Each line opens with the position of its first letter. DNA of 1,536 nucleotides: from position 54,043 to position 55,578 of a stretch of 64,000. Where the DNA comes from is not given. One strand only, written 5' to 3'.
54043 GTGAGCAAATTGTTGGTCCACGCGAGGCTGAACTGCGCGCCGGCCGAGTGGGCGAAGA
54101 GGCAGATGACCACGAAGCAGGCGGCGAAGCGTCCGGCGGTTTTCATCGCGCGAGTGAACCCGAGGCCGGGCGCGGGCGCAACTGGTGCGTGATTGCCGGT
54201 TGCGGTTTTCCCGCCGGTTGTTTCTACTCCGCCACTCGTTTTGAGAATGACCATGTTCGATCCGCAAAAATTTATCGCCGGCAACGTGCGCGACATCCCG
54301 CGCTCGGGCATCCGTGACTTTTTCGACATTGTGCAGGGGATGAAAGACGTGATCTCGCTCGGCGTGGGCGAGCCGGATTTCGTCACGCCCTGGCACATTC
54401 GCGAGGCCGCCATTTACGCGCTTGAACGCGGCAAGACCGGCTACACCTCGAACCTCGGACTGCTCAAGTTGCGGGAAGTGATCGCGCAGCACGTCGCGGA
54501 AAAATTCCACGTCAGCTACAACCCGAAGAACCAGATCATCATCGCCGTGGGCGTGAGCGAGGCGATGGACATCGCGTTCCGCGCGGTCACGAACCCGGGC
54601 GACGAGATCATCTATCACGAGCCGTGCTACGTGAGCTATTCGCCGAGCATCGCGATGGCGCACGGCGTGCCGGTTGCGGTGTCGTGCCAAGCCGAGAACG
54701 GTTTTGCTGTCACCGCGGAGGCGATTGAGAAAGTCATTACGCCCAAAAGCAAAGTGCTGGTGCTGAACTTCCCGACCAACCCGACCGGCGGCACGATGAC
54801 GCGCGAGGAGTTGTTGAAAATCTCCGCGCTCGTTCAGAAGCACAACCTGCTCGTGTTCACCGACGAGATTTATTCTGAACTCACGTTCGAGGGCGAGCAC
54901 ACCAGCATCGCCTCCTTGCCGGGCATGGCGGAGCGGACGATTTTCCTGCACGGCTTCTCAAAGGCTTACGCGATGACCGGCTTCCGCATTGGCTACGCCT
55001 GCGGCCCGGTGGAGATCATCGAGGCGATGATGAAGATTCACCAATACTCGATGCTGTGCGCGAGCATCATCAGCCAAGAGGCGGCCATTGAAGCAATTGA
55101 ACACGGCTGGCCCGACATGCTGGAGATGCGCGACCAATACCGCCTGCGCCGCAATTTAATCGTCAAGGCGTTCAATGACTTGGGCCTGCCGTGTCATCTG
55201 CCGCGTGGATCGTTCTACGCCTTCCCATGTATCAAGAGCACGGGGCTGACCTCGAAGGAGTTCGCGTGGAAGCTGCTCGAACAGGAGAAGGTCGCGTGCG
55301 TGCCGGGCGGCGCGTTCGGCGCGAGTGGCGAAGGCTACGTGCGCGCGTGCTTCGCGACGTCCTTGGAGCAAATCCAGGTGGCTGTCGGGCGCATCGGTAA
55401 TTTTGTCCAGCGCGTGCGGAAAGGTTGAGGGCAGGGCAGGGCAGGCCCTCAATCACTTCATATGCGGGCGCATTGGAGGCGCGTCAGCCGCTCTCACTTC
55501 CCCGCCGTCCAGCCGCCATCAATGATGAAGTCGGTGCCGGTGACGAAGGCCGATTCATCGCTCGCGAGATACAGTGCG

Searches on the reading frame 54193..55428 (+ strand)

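Call 73: search_protein_families(library=pfam, proteins=[window:54193-55428:+], max_evalue=0.0001)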
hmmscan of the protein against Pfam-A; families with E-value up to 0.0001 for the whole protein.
window:54193-55428:+ (411 aa): 4 families
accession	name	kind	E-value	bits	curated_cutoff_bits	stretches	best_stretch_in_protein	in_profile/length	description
PF00155.27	Aminotran_1_2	-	2.3e-67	228.2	19.7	1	51-401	1-361/361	Aminotransferase class I and II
PF01041.23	DegT_DnrJ_EryC1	-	1.9e-05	24.5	19.8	1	122-224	49-145/360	DegT/DnrJ/EryC1/StrS aminotransferase family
PF01212.27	Beta_elim_lyase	-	4.9e-05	23.2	27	1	75-224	19-168/288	Beta-eliminating lyase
PF01053.26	Cys_Met_Meta_PP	-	9.5e-05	21.6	27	0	113-226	69-175/381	Cys/Met metabolism PLP-dependent enzyme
